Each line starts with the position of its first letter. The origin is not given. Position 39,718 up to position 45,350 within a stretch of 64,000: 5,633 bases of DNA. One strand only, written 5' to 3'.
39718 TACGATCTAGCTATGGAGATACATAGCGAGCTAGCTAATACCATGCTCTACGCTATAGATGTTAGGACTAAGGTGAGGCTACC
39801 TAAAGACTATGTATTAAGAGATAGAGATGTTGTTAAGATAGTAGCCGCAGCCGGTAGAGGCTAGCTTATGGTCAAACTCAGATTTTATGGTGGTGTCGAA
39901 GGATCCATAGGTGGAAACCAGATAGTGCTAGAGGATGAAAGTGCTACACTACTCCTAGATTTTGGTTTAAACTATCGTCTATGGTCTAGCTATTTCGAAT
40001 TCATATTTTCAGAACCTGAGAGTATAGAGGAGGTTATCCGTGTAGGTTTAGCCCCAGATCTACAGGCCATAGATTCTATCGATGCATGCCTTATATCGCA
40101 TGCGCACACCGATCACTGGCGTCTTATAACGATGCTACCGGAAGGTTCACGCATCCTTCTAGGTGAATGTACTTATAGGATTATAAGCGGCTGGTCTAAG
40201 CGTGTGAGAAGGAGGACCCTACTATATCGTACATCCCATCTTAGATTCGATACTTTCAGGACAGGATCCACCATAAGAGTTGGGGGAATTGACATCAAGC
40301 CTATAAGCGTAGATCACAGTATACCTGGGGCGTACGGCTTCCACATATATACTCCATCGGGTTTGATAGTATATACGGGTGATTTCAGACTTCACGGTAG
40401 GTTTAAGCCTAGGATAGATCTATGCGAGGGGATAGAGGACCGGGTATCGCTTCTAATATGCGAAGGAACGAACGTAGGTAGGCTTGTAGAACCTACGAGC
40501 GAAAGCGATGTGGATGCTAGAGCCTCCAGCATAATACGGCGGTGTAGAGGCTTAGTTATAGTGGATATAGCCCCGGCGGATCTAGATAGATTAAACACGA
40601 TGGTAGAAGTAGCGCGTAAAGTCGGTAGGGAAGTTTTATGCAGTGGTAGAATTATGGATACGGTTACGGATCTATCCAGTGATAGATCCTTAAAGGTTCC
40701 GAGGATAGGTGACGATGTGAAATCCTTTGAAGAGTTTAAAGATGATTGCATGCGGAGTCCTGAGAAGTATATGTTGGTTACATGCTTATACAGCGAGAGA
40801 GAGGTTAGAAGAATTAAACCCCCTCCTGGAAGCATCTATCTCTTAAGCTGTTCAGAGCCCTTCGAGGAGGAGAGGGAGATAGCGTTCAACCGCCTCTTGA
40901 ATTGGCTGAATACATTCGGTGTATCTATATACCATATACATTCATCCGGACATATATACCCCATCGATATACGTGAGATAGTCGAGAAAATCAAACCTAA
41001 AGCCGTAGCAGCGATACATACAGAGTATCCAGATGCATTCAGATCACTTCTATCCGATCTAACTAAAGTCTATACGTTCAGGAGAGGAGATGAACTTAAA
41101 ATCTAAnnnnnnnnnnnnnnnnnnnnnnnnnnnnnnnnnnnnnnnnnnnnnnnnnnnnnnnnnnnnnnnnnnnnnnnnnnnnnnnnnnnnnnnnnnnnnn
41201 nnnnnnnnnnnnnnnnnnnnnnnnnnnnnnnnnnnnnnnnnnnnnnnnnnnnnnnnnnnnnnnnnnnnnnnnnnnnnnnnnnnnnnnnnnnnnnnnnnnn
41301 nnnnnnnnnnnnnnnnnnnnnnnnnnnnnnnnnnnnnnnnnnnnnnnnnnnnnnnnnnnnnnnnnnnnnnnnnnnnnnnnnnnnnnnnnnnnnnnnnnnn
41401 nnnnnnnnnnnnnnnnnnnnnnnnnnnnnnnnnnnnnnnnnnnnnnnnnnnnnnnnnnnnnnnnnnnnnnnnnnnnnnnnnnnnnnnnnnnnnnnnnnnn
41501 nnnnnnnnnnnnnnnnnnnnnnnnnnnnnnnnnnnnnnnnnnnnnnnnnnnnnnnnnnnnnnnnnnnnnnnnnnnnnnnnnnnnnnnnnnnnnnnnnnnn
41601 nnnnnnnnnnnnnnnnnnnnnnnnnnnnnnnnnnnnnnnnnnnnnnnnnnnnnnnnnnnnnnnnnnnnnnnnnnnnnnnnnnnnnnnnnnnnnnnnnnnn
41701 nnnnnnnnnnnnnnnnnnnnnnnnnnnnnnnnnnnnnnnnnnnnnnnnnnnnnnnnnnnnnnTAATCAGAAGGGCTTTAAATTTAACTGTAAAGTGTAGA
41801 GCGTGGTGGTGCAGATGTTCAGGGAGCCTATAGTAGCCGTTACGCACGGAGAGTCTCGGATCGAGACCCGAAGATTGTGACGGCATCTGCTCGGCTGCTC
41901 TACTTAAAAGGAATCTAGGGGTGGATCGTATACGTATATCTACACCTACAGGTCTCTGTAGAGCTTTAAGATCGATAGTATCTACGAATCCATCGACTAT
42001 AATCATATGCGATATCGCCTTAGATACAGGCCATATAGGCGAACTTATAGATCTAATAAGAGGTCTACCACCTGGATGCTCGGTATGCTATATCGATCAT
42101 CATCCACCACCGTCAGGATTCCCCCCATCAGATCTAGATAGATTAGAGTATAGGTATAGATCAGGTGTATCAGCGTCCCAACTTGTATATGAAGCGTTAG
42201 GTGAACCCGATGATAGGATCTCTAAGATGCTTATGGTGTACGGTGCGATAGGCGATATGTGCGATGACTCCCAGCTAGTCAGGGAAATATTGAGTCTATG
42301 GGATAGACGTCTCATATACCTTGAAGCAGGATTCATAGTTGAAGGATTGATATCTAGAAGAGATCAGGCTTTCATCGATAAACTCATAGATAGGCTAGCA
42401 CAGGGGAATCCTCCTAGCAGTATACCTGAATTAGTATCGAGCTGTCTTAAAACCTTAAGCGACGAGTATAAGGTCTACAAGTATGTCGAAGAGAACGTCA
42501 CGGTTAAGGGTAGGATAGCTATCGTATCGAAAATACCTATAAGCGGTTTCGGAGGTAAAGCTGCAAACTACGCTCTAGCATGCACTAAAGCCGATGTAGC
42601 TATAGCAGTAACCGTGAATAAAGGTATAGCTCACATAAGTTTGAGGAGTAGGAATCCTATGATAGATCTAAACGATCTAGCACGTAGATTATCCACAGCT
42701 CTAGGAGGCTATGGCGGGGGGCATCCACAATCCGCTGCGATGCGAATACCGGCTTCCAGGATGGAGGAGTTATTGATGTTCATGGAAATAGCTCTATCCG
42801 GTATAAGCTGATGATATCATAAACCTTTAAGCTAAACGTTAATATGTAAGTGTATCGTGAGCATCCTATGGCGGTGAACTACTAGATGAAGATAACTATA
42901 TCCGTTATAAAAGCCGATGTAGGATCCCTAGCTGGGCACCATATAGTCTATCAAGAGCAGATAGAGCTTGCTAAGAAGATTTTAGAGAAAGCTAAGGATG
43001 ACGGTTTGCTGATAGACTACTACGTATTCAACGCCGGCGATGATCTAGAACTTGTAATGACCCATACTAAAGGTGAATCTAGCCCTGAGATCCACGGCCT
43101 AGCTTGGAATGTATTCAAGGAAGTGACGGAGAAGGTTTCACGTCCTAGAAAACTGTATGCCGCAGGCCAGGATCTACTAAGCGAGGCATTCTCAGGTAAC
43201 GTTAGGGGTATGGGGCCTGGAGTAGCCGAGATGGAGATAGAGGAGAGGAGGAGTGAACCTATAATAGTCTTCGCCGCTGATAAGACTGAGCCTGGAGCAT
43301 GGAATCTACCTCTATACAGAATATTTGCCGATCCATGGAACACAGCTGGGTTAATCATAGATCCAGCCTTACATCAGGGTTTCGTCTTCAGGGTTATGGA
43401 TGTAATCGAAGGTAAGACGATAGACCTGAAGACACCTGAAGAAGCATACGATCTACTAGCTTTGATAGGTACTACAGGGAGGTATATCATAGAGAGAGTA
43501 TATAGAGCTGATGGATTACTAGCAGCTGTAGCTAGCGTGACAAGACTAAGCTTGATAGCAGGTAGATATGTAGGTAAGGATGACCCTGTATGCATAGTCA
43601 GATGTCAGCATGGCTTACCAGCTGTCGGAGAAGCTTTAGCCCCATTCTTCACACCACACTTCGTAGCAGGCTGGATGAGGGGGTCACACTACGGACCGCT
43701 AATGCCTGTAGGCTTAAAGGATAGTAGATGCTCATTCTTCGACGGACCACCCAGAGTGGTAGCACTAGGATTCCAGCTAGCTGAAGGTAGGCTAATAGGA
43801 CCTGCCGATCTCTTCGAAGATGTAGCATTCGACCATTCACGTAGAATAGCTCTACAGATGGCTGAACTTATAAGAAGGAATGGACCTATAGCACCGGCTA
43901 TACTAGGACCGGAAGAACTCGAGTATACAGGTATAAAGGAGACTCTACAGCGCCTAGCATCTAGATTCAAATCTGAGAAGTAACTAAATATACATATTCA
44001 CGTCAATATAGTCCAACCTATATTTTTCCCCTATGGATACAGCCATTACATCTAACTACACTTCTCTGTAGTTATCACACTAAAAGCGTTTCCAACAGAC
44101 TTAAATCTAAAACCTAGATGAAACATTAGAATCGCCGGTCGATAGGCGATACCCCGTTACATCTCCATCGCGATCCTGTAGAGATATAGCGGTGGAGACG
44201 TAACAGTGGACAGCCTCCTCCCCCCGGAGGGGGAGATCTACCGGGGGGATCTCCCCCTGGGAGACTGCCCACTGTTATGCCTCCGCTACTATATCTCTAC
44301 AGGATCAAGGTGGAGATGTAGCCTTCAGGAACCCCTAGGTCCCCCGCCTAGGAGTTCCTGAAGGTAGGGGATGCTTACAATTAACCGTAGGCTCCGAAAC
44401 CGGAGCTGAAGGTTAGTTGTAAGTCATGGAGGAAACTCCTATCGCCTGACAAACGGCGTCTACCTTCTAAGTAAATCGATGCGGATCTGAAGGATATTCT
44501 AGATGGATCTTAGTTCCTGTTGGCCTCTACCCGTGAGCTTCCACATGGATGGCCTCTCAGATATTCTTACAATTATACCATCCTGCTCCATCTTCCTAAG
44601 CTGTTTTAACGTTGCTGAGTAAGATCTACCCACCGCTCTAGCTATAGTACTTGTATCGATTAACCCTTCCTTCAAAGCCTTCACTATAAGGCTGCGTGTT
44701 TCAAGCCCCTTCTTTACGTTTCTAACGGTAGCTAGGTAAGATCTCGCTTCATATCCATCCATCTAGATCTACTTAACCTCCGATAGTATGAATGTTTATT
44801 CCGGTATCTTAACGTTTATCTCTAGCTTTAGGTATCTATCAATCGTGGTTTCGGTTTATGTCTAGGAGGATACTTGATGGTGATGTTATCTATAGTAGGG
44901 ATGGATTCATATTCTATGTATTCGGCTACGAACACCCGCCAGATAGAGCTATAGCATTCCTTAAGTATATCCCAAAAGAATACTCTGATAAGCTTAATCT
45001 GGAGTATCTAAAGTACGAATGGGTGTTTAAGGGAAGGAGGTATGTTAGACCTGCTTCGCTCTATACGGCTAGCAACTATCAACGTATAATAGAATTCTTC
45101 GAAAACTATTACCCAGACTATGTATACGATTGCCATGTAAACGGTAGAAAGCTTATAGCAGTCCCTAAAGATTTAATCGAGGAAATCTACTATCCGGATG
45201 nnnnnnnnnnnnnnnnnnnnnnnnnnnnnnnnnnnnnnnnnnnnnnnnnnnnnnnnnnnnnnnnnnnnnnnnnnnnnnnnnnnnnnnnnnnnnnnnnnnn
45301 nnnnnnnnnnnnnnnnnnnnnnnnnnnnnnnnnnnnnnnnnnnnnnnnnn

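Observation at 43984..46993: A 3 kb insertion between fbp and tpiA carrying a wHTH regulator and two tandem paralogous NTase-fold genes of unknown family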

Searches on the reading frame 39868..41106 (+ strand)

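Call 77: search_protein_families(library=ncbifam, proteins=[window:39868-41106:+], max_evalue=0.001)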
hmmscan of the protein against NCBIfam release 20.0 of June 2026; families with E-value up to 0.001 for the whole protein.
window:39868-41106:+ (412 aa): 3 families
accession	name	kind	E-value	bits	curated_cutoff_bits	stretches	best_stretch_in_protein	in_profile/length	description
TIGR00649.1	MG423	subfamily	3.6e-25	88.4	400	1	8-389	7-388/546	RNase J family beta-CASP ribonuclease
NF047419.1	RNase_J1_RnjA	exception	1.4e-21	76.9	820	1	66-387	55-386/549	ribonuclease J1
TIGR03675.1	arCOG00543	equivalog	0.00034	19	580.2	0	2-90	175-248/631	beta-CASP ribonuclease aCPSF1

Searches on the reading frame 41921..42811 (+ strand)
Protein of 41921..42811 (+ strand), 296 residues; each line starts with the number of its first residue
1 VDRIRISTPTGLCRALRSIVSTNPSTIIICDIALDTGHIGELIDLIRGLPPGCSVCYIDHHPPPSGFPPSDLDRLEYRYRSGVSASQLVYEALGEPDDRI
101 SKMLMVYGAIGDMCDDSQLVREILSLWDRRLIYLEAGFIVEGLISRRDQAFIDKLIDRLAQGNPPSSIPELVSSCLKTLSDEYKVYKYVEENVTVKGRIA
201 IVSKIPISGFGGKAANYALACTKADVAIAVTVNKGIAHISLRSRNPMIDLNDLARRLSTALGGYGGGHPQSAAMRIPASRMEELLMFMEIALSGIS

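Call 3: search_protein_families(library=pfam, proteins=[window:41921-42811:+], max_evalue=0.01)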
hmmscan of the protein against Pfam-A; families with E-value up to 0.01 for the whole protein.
window:41921-42811:+ (296 aa): 1 family
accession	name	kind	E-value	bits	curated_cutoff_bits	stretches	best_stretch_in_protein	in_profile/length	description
PF02272.25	DHHA1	-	1.3e-11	45.3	25.9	1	214-289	21-97/102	DHHA1 domain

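Call 77: search_protein_families(library=ncbifam, proteins=[window:41921-42811:+], max_evalue=0.001)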
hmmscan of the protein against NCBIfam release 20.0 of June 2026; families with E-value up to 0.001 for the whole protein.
window:41921-42811:+ (296 aa): 3 families
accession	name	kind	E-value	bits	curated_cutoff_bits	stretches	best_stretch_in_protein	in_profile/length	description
NF053576.1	RecJ_archaeal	equivalog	2.6e-07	29.9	360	1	215-288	364-445/452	RecJ family nuclease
NF053575.1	GAN_nuclease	exception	3.6e-05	22.6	850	1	231-292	403-464/467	GINS-associated RecJ family nuclease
TIGR00644.1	recJ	equivalog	0.00078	17.8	396.9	0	221-293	352-423/546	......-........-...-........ exonuclease RecJ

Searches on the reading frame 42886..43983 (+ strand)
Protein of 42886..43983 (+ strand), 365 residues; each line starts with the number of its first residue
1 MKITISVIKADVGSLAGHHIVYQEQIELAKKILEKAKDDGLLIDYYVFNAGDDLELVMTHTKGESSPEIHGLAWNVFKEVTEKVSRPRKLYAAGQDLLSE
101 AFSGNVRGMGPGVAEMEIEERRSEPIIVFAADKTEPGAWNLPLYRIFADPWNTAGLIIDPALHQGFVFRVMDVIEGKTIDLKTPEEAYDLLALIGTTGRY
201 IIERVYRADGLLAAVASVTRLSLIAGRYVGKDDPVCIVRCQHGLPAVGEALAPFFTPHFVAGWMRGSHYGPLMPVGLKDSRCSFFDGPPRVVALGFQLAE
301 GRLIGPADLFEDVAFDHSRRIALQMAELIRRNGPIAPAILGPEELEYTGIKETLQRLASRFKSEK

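Call 3: search_protein_families(library=pfam, proteins=[window:42886-43983:+], max_evalue=0.01)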
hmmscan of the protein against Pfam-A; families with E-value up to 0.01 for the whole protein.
window:42886-43983:+ (365 aa): 2 families
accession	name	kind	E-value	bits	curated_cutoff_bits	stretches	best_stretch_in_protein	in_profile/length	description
PF01950.21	FBPase_3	-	3.9e-172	572.8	25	1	2-362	1-361/361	Fructose-1,6-bisphosphatase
PF08926.16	DUF1908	-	0.0067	15.9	27.5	1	20-91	164-233/281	Domain of unknown function (DUF1908)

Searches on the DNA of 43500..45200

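Call 4: search_rna_families(source=window, start=43500, end=45200, threshold=evalue, max_evalue=1, show_alignments=2)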
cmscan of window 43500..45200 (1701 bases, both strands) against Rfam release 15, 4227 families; matches with E-value up to 1: 5.
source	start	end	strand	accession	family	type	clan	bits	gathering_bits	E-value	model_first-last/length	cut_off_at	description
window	44320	44366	+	RF03460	mir-561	Gene; miRNA;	-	33.3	90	0.00065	1-81/81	no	mir-561 microRNA precursor family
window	44184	44294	-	RF03629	mir-641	Gene; miRNA;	-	28.2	100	0.0091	1-98/98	no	mir-641 microRNA precursor family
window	44325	44361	-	RF03820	mir-5429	Gene; miRNA;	-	22.3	80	0.25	1-83/83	no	mir-5429 microRNA precursor family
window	44319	44418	+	RF01070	sucA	Cis-reg;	-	20.3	40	0.81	1-83/83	no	SucA RNA motif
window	44322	44364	-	RF00675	mir-145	Gene; miRNA;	-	17.8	50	0.85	23-65/86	no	mir-145 microRNA precursor family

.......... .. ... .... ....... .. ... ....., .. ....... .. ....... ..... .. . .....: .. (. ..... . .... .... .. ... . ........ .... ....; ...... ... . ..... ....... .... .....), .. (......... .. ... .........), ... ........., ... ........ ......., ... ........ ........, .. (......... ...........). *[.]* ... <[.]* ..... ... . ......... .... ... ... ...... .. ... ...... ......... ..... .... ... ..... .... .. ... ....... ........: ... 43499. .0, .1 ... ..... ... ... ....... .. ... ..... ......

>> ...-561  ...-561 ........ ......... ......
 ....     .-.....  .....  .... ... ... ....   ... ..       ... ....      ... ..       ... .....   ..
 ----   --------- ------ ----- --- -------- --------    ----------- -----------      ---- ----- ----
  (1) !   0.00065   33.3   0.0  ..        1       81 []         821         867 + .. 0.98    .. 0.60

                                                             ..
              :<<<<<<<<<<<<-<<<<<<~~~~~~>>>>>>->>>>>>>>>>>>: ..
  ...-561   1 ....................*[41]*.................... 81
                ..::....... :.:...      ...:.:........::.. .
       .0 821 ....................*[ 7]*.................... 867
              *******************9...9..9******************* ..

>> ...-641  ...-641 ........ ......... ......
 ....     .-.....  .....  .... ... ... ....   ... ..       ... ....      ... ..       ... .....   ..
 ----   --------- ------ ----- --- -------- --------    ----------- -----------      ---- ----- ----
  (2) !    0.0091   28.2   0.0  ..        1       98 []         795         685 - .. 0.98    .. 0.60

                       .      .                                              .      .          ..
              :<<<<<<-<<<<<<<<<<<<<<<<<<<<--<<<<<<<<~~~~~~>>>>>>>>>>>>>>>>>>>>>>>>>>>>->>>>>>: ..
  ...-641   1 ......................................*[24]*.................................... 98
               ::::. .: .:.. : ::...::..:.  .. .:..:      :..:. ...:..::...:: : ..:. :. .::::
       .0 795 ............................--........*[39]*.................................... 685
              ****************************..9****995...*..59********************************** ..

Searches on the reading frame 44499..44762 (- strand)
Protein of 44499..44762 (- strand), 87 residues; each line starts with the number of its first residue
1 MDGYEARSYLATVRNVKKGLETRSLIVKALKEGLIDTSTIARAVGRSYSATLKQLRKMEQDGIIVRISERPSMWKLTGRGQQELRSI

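Call 3: search_protein_families(library=pfam, proteins=[window:44499-44762:-], max_evalue=0.01)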
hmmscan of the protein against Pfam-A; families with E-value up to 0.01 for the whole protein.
window:44499-44762:- (87 aa): 8 families
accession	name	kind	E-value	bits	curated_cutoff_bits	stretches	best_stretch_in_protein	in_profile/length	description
PF01022.26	HTH_5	-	1.3e-05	25.4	22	1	21-64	2-45/47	Bacterial regulatory protein, arsR family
PF01978.25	TrmB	-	7.4e-05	23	25.6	1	30-74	18-62/68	Sugar-specific transcriptional regulator TrmB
PF13412.12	HTH_24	-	0.00013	21.9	21.9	1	33-64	16-47/48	Winged helix-turn-helix DNA-binding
PF08222.17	HTH_CodY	-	0.00038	20.4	27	0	32-64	2-34/61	CodY helix-turn-helix domain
PF01047.28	MarR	-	0.0033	17.7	24.6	1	33-66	16-49/59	MarR family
PF14947.12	HTH_45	-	0.0073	16.7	25.5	1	26-86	11-68/77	Winged helix-turn-helix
PF25212.1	HVO_A0114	-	0.0089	16.2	27.6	0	31-66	33-68/84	HVO_A0114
PF01638.23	HxlR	-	0.0091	16.3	20.8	0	24-80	8-69/91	HxlR-like helix-turn-helix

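Call 6: search_protein_families(library=ncbifam, proteins=[window:44499-44762:-], max_evalue=1)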
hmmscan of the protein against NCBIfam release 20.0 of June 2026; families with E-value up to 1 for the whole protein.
window:44499-44762:- (87 aa): 6 families
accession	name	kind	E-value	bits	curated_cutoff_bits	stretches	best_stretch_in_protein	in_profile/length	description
TIGR01884.1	cas_HTH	subfamily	4.1e-07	29.6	60.2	1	22-77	143-199/202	CRISPR-associated CARF protein Csa3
NF033788.1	HTH_metalloreg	subfamily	0.00023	20.9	55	1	21-66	11-57/77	metalloregulator ArsR/SmtB family transcription factor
TIGR02787.1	codY_Gpos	equivalog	0.0062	15.8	267.2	1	30-65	192-229/251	GTP-sensing pleiotropic transcriptional regulator CodY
NF003170.0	PRK04158.1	equivalog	0.025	13.9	255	1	31-64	198-231/259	GTP-sensing pleiotropic transcriptional regulator CodY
NF053755.1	MsvR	equivalog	0.032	13.9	220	1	22-65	14-57/236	transcriptional factor MsvR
NF040707.3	Siroheme_Dcarb_AhbB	equivalog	0.098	12.4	125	1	38-68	13-47/146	siroheme decarboxylase subunit beta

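Call 62: search_protein_families(library=padloc, proteins=[window:44499-44762:-], max_evalue=1)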
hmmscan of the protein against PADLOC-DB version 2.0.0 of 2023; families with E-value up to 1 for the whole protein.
window:44499-44762:- (87 aa): 8 families
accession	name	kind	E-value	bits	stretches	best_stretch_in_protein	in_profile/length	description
PDLC01434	CasR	-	5.2e-07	27.7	1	23-78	130-184/191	"CAS-I,CAS-II,CAS-III,CAS-IV,CAS-V,CAS-VI; associated_signaling"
PDLC01268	CasR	-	3.4e-05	21.9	1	22-68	125-169/179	"CAS-I,CAS-II,CAS-III,CAS-IV,CAS-V,CAS-VI; associated_signaling"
PDLC01848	CARF3--CARF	-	8.3e-05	20.3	1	22-81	138-190/197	-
PDLC01857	CARF3--CARF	-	0.00021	19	1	19-74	128-183/201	-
PDLC01879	CARF3--CARF_TM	-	0.00026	18.7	1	21-80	156-213/222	-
PDLC01438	Csa3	-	0.00064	17.8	1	21-77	148-202/305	"CAS-I,CAS-II,CAS-III,CAS-IV,CAS-V,CAS-VI; associated_signaling"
PDLC01044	Csa3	-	0.0016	16.3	1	26-80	141-190/194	Type I-A associated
PDLC02933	PRTase_III-A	-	0.024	12.2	1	22-86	285-342/368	-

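Call 63: search_protein_families(library=phrogs, proteins=[window:44499-44762:-], max_evalue=1)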
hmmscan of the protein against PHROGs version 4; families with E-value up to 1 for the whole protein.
window:44499-44762:- (87 aa): 11 families
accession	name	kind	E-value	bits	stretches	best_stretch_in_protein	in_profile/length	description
phrog_32717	-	transcription regulation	0.00091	20.5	1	14-67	6-60/88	transcriptional regulator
phrog_2030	-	transcription regulation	0.01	16.6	1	27-83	20-81/202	transcriptional regulator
phrog_11214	-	unknown function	0.014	16.4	1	27-68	58-99/123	-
phrog_1687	-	transcription regulation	0.021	15.8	1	38-71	84-118/162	MarR family transcrition regulator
phrog_2440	-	transcription regulation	0.049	14.5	1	23-82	30-93/126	transcriptional regulator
phrog_30562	-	unknown function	0.06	14.6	1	11-70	9-57/105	-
phrog_17958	-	moron, auxiliary metabolic gene and host takeover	0.062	12.5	1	26-67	631-673/682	FtsK/SpoIIIE-like protein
phrog_6669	-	unknown function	0.18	12.8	1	35-64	102-131/158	-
phrog_18890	-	transcription regulation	0.25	13.3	1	26-62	27-66/91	transcriptional regulator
phrog_1098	-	DNA, RNA and nucleotide metabolism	0.29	10.8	1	37-69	42-74/546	HTH DNA binding protein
phrog_29233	-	unknown function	0.38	11.9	1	28-62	24-58/61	-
